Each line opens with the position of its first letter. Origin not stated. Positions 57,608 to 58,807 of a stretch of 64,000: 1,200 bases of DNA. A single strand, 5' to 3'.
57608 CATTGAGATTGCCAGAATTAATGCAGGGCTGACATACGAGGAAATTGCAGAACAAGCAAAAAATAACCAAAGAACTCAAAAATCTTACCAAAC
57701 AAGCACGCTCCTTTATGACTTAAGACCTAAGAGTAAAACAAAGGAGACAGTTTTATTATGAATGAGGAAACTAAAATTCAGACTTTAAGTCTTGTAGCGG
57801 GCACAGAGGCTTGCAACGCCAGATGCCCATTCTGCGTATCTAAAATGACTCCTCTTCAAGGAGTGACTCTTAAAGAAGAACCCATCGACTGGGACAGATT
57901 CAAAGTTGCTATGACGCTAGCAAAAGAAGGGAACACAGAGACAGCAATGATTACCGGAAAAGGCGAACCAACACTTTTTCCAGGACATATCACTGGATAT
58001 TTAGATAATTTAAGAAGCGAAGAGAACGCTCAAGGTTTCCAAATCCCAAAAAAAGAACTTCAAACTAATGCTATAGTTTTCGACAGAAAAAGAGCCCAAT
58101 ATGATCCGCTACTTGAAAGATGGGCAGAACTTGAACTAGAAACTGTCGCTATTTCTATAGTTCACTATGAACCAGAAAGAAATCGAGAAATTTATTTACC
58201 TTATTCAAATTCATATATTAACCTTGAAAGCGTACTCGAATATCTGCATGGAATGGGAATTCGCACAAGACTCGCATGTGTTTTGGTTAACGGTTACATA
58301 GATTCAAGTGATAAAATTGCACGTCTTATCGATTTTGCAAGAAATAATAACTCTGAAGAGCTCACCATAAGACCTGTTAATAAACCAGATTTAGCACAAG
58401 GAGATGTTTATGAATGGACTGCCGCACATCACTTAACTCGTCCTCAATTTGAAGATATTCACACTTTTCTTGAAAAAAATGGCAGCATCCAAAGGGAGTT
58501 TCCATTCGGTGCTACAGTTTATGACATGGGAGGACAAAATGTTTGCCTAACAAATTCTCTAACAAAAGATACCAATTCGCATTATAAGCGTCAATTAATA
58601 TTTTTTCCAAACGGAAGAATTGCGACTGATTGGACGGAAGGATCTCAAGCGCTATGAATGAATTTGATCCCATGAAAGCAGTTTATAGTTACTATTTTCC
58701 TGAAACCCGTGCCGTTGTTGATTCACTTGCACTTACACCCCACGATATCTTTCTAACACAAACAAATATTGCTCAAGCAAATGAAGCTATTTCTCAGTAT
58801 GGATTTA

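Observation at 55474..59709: NrtR-controlled operon coupling an NAPRTase/NAMPT-family phosphoribosyltransferase to a radical SAM enzyme and a PLP aminotransferase-fold protein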

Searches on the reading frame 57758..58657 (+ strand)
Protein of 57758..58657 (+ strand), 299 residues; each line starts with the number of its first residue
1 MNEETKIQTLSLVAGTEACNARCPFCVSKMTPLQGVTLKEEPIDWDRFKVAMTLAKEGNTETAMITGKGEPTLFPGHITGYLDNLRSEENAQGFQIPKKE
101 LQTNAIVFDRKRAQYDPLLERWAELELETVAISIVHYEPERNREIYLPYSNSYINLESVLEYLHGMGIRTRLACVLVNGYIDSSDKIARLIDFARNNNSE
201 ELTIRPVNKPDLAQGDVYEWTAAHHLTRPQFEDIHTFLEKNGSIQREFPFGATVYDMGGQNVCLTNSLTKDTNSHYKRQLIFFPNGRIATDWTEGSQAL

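Call 3: search_protein_families(library=pfam, proteins=[window:57758-58657:+], max_evalue=0.01)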
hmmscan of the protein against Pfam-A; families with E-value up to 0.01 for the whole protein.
window:57758-58657:+ (299 aa): 1 family
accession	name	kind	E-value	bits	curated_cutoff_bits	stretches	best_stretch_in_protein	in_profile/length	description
PF04055.27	Radical_SAM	-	1e-08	36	29.5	1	16-190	4-165/166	Radical SAM superfamily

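Call 4: search_protein_families(library=ncbifam, proteins=[window:57758-58657:+], max_evalue=0.01)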
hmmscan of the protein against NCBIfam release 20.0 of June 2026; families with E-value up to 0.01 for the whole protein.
window:57758-58657:+ (299 aa): 7 families
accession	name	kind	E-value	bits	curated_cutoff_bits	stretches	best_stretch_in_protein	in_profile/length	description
TIGR02666.1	moaA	equivalog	6.7e-08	31.9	284.05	1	16-199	17-185/336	GTP 3',8-cyclase MoaA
NF038283.1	viperin_w_prok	equivalog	0.0021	17.3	180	1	16-145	9-125/281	viperin family antiviral radical SAM protein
TIGR03977.1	rSAM_pair_HxsC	equivalog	0.0036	16.2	267.9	1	15-94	31-102/292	His-Xaa-Ser system radical SAM maturase HxsC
TIGR04317.1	W_rSAM_matur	equivalog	0.0043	16.2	380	1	14-145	9-121/349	tungsten cofactor oxidoreductase radical SAM maturase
TIGR02495.1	NrdG2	equivalog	0.0077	15.6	131.15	0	16-87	23-88/193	anaerobic ribonucleoside-triphosphate reductase activating protein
NF038170.1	lachnocin_rSAM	equivalog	0.0077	15.1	550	0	5-115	73-181/440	lachnocin radical SAM maturase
TIGR04311.1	rSAM_Geo_metal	subfamily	0.0098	15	400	0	13-115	7-99/423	radical SAM/SPASM family putative metalloenzyme maturase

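Call 5: search_protein_families(library=padloc, proteins=[window:57758-58657:+], max_evalue=0.01)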
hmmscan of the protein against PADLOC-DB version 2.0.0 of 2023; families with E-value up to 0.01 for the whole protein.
window:57758-58657:+ (299 aa): 2 families
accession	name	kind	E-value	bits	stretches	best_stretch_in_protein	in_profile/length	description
PDLC02903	pVip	-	2e-05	22.2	1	16-211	7-178/257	Viperins not associated with kinases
PDLC02904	pVip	-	0.00073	17.1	1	16-208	10-179/262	Viperins associated with kinases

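Call 6: search_protein_families(library=phrogs, proteins=[window:57758-58657:+], max_evalue=0.01)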
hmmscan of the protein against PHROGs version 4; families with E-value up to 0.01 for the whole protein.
window:57758-58657:+ (299 aa): 2 families
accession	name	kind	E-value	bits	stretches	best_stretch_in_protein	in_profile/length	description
phrog_1802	-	other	1.4e-05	25.2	1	10-162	46-192/556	radical SAM domain-containing protein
phrog_2076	-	moron, auxiliary metabolic gene and host takeover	0.0053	17.3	0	18-88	40-112/247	QueE-like radical SAM domain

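Call 7: search_solved_structures(query=window:57758-58657:+, max_evalue=1)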
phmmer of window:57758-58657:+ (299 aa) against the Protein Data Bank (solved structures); distinct sequences matched with E-value up to 1: 7.
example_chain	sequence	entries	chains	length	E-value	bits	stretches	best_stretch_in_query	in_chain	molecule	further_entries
3noc_D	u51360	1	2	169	0.05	16.2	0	183-253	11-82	Designed ankyrin repeat protein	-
2zgd_A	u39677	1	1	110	0.11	15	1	183-260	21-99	3 repeat synthetic ankyrin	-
2zgg_A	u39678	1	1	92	0.13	14.8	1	184-260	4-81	3 repeat synthetic ankyrin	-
3c8f_A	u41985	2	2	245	0.16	14.6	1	112-209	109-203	Pyruvate formate-lyase 1-activating enzyme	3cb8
2j8s_D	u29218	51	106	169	0.36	13.4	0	183-245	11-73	DARPIN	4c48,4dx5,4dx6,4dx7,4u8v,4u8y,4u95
2xen_A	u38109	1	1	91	0.73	12.4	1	189-260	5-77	NI1C MUT4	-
7z72_B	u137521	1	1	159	0.9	12.1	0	184-244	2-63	Darpin A5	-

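Call 10: find_homologous_proteins(query=window:57758-58657:+, max_evalue=0.001)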
Query window:57758-58657:+ (299 aa): 1065 proteins with E <= 0.001 among 1597 candidates; the best 120 are listed.
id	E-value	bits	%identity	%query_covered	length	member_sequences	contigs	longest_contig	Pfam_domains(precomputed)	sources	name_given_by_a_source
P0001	5.2e-202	687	100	100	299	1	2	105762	PF04055.28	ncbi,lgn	-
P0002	2.3e-158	544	78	100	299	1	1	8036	PF04055.28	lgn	-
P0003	3.0e-133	462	67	98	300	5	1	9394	PF04055.28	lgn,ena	-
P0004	4.0e-131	455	67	99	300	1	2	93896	PF04055.28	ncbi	-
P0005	7.5e-108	378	57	99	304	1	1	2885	PF04055.28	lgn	-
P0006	1.0e-107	378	54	100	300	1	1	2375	PF04055.28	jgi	jgi:molybdenum cofactor biosynthesis enzyme MoaA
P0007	5.2e-106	372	56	99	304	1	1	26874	PF04055.28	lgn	-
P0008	2.2e-104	367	64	82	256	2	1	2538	PF04055.28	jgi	-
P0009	5.6e-103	362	55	98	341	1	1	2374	PF04055.28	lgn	-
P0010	1.7e-100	354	54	98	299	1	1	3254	PF04055.28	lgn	-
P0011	3.2e-100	353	54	96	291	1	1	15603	PF04055.28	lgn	-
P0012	3.8e-99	350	54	99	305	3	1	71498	PF04055.28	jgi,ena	-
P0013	4.2e-99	350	53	100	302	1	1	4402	PF04055.28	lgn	-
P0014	1.8e-98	348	52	100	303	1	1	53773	PF04055.28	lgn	-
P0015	7.3e-98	346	54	96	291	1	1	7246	PF04055.28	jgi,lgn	-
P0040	3.0e-90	321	51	98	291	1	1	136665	PF04055.28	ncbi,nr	ncbi:MAG: radical SAM protein [Nanoarchaeota archaeon]|nr:radical SAM protein [Nanoarchaeota archaeo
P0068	3.9e-87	310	52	96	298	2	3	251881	PF04055.28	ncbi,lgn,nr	ncbi:MAG: radical SAM protein [Candidatus Aenigmarchaeota archaeon]|nr:radical SAM protein [Candidat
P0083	6.5e-86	306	49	98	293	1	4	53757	PF04055.28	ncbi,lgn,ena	ncbi:MAG: radical SAM protein [Patescibacteria group bacterium]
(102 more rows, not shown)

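Call 11: find_encoding_contigs(protein=P0001, flank=8000, max_places=3)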
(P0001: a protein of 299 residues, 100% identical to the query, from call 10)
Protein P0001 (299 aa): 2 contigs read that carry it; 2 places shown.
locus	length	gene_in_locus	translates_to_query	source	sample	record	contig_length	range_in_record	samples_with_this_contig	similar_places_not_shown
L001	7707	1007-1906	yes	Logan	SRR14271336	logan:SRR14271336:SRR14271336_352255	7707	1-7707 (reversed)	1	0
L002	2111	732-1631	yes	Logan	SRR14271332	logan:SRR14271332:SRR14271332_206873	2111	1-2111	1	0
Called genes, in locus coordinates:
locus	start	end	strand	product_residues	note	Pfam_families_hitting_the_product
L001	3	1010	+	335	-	?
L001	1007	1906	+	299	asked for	PF04055:Radical_SAM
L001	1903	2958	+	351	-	-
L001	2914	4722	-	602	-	PF13489:Methyltransf_23 (weak), PF08241:Methyltransf_11, PF13649:Methyltransf_25, PF13847:Methyltransf_31 (weak)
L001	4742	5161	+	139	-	-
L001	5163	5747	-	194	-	PF08922:DUF1905, PF13376:OmdA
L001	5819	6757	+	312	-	PF08282:Hydrolase_3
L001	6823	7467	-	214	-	-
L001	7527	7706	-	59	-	?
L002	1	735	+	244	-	?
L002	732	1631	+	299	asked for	PF04055:Radical_SAM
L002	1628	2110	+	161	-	?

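Call 12: find_encoding_contigs(protein=P0004, flank=8000, max_places=3)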
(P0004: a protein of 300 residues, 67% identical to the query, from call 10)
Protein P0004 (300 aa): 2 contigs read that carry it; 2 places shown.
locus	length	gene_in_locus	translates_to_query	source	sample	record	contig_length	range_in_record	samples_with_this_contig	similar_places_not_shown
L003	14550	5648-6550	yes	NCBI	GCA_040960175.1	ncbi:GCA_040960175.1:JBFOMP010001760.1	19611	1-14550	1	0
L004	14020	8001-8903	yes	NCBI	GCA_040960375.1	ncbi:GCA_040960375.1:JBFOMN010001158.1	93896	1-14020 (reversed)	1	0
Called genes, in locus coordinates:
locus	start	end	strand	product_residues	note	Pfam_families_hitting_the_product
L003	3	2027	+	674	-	?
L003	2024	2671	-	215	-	PF03009:GDPD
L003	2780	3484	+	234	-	PF00293:NUDIX, PF19368:WHD_AraR, PF21906:WHD_NrtR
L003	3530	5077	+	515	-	PF17767:NAPRTase_N (weak), PF18127:NAMPT_N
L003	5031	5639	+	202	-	PF00857:Isochorismatase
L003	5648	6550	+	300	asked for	PF04055:Radical_SAM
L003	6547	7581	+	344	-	-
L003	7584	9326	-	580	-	PF13489:Methyltransf_23 (faint), PF13847:Methyltransf_31 (weak), PF08241:Methyltransf_11, PF13649:Methyltransf_25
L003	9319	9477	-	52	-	-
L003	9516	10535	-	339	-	PF13936:HTH_38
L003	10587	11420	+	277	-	-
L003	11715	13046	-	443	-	PF00239:Resolvase, PF07508:Recombinase, PF13408:Zn_ribbon_recom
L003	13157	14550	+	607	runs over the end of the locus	-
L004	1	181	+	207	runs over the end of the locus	PF01725:Ham1p_like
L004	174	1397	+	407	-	PF02403:Seryl_tRNA_N, PF00587:tRNA-synt_2b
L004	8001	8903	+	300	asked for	PF04055:Radical_SAM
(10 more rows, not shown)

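Call 13: find_encoding_contigs(protein=P0040, flank=6000, max_places=2)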
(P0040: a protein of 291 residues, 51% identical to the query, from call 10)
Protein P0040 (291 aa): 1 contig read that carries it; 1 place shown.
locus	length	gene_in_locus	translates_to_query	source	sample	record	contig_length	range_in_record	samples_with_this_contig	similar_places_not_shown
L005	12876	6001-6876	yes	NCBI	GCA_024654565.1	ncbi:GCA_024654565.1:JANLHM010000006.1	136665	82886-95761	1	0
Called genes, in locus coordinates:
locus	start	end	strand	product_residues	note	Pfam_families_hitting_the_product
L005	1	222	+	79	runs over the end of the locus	-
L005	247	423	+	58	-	PF18929:DUF5678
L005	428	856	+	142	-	PF00077:RVP (weak), PF13650:Asp_protease_2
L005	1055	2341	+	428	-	PF17767:NAPRTase_N, PF04095:NAPRTase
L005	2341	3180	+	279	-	-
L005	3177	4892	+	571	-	PF00795:CN_hydrolase, PF02540:NAD_synthase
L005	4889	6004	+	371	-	PF02445:NadA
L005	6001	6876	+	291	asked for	PF04055:Radical_SAM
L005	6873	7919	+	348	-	PF00155:Aminotran_1_2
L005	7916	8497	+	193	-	PF01467:CTP_transf_like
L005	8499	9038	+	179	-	-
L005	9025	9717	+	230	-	PF04973:NMN_transporter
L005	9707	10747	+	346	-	PF01467:CTP_transf_like (faint), PF13521:AAA_28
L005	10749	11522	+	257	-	-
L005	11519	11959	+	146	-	PF15891:Nuc_deoxyri_tr2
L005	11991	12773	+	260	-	-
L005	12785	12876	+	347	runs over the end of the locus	PF00044:Gp_dh_N, PF02800:Gp_dh_C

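Call 14: find_encoding_contigs(protein=P0068, flank=6000, max_places=2)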
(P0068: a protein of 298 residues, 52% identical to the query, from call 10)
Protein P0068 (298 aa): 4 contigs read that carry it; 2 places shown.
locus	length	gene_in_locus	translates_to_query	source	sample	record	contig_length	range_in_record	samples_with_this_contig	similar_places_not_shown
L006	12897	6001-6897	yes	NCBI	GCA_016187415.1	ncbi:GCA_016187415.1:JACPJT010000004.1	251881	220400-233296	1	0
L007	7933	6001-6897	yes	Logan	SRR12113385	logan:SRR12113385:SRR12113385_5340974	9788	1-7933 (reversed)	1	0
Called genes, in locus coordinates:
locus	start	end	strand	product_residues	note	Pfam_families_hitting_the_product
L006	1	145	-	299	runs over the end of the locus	PF21948:LplA-B_cat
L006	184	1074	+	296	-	PF04055:Radical_SAM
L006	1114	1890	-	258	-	PF01978:TrmB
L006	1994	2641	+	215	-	PF00857:Isochorismatase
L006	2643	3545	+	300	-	PF01467:CTP_transf_like, PF00293:NUDIX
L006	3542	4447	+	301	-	-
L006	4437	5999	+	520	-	PF17767:NAPRTase_N (weak)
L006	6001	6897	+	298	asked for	PF04055:Radical_SAM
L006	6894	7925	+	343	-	-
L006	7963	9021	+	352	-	PF00676:E1_dh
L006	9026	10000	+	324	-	PF02779:Transket_pyr, PF02780:Transketolase_C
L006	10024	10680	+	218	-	-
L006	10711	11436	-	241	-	-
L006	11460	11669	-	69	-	-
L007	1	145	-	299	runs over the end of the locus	PF21948:LplA-B_cat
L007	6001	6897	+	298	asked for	PF04055:Radical_SAM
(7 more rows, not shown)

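Call 15: find_encoding_contigs(protein=P0083, flank=6000, max_places=2)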
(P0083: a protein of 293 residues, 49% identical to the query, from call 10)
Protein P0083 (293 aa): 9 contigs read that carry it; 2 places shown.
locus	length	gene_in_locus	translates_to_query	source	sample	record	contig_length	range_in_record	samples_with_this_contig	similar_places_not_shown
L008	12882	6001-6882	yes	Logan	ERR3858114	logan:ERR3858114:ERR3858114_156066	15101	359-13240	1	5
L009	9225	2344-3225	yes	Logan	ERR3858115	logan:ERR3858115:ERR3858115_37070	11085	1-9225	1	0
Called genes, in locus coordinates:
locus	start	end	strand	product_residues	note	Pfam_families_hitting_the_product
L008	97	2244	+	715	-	PF17191:RecG_wedge, PF01336:tRNA_anti-codon (faint), PF00270:DEAD, PF04851:ResIII, PF00271:Helicase_C, PF22590:Cas3-like_C_2 (faint), PF19833:RecG_dom3_C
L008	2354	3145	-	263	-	PF01513:NAD_kinase, PF20143:NAD_kinase_C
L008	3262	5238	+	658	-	PF00795:CN_hydrolase, PF02540:NAD_synthase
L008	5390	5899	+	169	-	PF19368:WHD_AraR, PF21906:WHD_NrtR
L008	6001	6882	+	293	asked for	PF04055:Radical_SAM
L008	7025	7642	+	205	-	PF00857:Isochorismatase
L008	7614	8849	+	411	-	PF17767:NAPRTase_N, PF04095:NAPRTase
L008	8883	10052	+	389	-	PF15891:Nuc_deoxyri_tr2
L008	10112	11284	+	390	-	PF02445:NadA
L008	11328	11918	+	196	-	PF01467:CTP_transf_like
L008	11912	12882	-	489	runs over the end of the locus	PF13632:Glyco_trans_2_3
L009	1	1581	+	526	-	?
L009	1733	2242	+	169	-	PF19368:WHD_AraR, PF21906:WHD_NrtR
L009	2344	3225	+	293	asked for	PF04055:Radical_SAM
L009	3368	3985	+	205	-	PF00857:Isochorismatase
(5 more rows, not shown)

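Call 20: find_related_loci(query=A1, collection=genome_contigs, flank=10000)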
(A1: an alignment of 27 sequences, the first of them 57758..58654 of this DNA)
Query A1 (299 aa) in genome_contigs; peptide patterns used: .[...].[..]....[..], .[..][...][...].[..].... (x = any residue, [..] = any of these).
127 stretches matched a pattern; 90 encode a relative of the query (tblastn E <= 1e-3); the best 80 are kept; 80 distinct loci.
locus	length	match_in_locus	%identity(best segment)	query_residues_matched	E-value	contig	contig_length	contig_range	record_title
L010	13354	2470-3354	67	1-294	5e-139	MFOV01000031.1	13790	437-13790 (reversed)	MAG: Candidatus Levybacteria bacterium RIFCSPLOWO2_01_FULL_39_10 rifcsplowo2_01_scaffold_9941, whole genome shotgun sequ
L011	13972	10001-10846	55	6-292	2e-103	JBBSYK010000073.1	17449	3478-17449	MAG: Nanoarchaeota archaeon isolate H32-bin099_1 H32_bin099_1_000000000073, whole genome shotgun sequence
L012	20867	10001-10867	52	6-299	5e-101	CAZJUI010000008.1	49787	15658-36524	MAG TPA_asm: Candidatus Woesearchaeota archaeon isolate binchicken_co38_527 genome assembly, contig: NODE_1534_length_49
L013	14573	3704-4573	51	6-299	9e-100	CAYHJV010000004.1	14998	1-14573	MAG TPA_asm: Candidatus Woesearchaeota archaeon isolate ERP119705_co13_522 genome assembly, contig: NODE_4986_length_149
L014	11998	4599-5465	51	6-299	2e-99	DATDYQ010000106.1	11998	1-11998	MAG TPA_asm: Candidatus Nanoarchaeia archaeon isolate SMAG_U8169 k141_474607, whole genome shotgun sequence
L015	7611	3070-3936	51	6-299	1e-98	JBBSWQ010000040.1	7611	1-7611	MAG: archaeon isolate H51-bin154_1 H51_bin154_1_000000000040, whole genome shotgun sequence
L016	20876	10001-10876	51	4-299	2e-97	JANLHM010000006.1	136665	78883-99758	MAG: Nanoarchaeota archaeon isolate P6-17 k99_253198, whole genome shotgun sequence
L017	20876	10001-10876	50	3-299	6e-96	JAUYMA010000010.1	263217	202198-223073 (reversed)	MAG: Nanoarchaeota archaeon isolate C24_metabat.bin.61 C24_k141_1114540, whole genome shotgun sequence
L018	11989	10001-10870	50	6-299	2e-95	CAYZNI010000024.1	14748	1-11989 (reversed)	MAG TPA_asm: Candidatus Woesearchaeota archaeon isolate SRP173033_co2_255 genome assembly, contig: NODE_1846_length_1474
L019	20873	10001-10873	52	4-292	8e-95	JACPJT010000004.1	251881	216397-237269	MAG: Candidatus Aenigmatarchaeota archaeon isolate NC_groundwater_475_Ag_S-0.1um_40_10 S35_SO-1_scaffold_120290, whole g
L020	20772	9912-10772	52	3-292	7e-94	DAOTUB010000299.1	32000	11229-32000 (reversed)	MAG TPA_asm: Anaerolineae bacterium isolate F17_41 k129_845212, whole genome shotgun sequence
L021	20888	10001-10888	49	6-299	8e-94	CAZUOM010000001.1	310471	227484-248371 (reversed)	MAG TPA_asm: uncultured Gammaproteobacteria bacterium isolate binchicken_co341_72 genome assembly, contig: NODE_1_length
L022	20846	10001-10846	50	6-292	1e-93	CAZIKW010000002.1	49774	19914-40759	MAG TPA_asm: uncultured Methanosarcinales archaeon isolate SRP278252_co1_207 genome assembly, contig: NODE_915_length_49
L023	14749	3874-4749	49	6-299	3e-93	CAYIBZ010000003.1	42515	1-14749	MAG TPA_asm: uncultured Candidatus Saccharibacteria bacterium isolate ERP119705_co1_679 genome assembly, contig: NODE_75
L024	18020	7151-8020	48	6-299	2e-93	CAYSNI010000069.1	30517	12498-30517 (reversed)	MAG TPA_asm: uncultured Candidatus Saccharibacteria bacterium isolate binchicken_co203_465 genome assembly, contig: k141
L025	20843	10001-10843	51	6-292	5e-93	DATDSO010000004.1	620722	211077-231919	MAG TPA_asm: archaeon isolate SMAG_U8005 k141_245322, whole genome shotgun sequence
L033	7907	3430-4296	47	1-292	1e-90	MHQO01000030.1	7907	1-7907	MAG: Candidatus Sungbacteria bacterium RIFCSPLOWO2_01_FULL_47_10 rifcsplowo2_01_scaffold_25512, whole genome shotgun seq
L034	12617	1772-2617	48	5-292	3e-90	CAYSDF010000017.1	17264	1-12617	MAG TPA_asm: uncultured Candidatus Saccharibacteria bacterium isolate SRP193066_co2_10 genome assembly, contig: NODE_176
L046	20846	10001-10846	47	6-292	3e-85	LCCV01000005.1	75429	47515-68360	MAG: Parcubacteria group bacterium GW2011_GWA2_42_14 UV01_C0005, whole genome shotgun sequence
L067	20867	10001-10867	41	3-292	1e-75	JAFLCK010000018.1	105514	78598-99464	MAG: Candidatus Obscuribacter phosphatis isolate UWPOB_OBS1 gnl_X_NNKDJJKM_18, whole genome shotgun sequence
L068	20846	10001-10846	47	6-292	2e-89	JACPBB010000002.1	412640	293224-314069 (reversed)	MAG: Parcubacteria group bacterium isolate NC_groundwater_246_Ag_S-0.2um_42_13 S5_GD2017_2_S2_scaffold_16, whole genome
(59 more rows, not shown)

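Call 26: predict_structure(alignment_id=A1)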
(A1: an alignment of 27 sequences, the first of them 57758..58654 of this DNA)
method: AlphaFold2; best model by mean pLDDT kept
length: 299 residues; sequences in the alignment: 27
mean_pLDDT: 86.6   pTM: 0.87
mean pLDDT of the five models: 86.6, 86.5, 85.2, 84.7, 82.8
residues with pLDDT >= 90: 199; 70-90: 49; 50-70: 32; < 50: 19
segments of 3 or more residues with pLDDT < 50: 26-35, 296-299
pLDDT, mean of each block of 10 residues (from residue 1): 74 75 48 55 94 96 85 92 98 97 92 96 97 95 87 94 96 94 98 97 84 68 89 97 94 95 82 82 90 53
secondary structure, 60 per line:
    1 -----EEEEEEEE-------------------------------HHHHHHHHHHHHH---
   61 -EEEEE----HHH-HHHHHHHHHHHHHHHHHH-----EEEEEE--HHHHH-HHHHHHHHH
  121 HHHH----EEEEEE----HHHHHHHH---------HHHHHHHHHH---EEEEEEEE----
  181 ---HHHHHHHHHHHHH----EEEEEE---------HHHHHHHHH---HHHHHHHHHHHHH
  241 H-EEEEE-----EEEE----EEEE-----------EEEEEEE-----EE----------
elements in order: E6-13 H45-57 E62-66 H75-92 E98-103 H106-110 H112-124 E129-134 H139-146 H156-165 E169-176 H184-196 E201-206 H216-224 H228-241 E243-247 E253-256 E261-264 E276-282

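Call 39: search_solved_structures(query=A1, max_evalue=0.01)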
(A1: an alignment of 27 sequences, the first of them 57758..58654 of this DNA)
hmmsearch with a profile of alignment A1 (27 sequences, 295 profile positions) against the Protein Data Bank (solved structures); distinct sequences matched with E-value up to 0.01: 7.
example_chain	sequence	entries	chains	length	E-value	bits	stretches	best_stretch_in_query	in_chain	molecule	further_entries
2fb2_A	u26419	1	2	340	0.0005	22.7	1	15-194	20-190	Molybdenum cofactor biosynthesis protein A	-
1tv7_A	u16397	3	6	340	0.00059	22.5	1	16-194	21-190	Molybdenum cofactor biosynthesis protein A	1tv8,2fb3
6b4c_A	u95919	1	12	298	0.0015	21.1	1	16-170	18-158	Viperin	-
9dgw_A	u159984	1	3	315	0.0018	20.9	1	16-170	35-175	Radical SAM core domain-containing protein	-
9dfw_A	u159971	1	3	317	0.0019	20.8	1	16-170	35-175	Radical SAM core domain-containing protein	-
7n7i_A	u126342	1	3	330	0.002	20.7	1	16-170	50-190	Viperin-like enzyme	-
4zv6_A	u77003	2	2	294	0.0034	20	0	151-191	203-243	AlphaRep-7 | alpha-Rep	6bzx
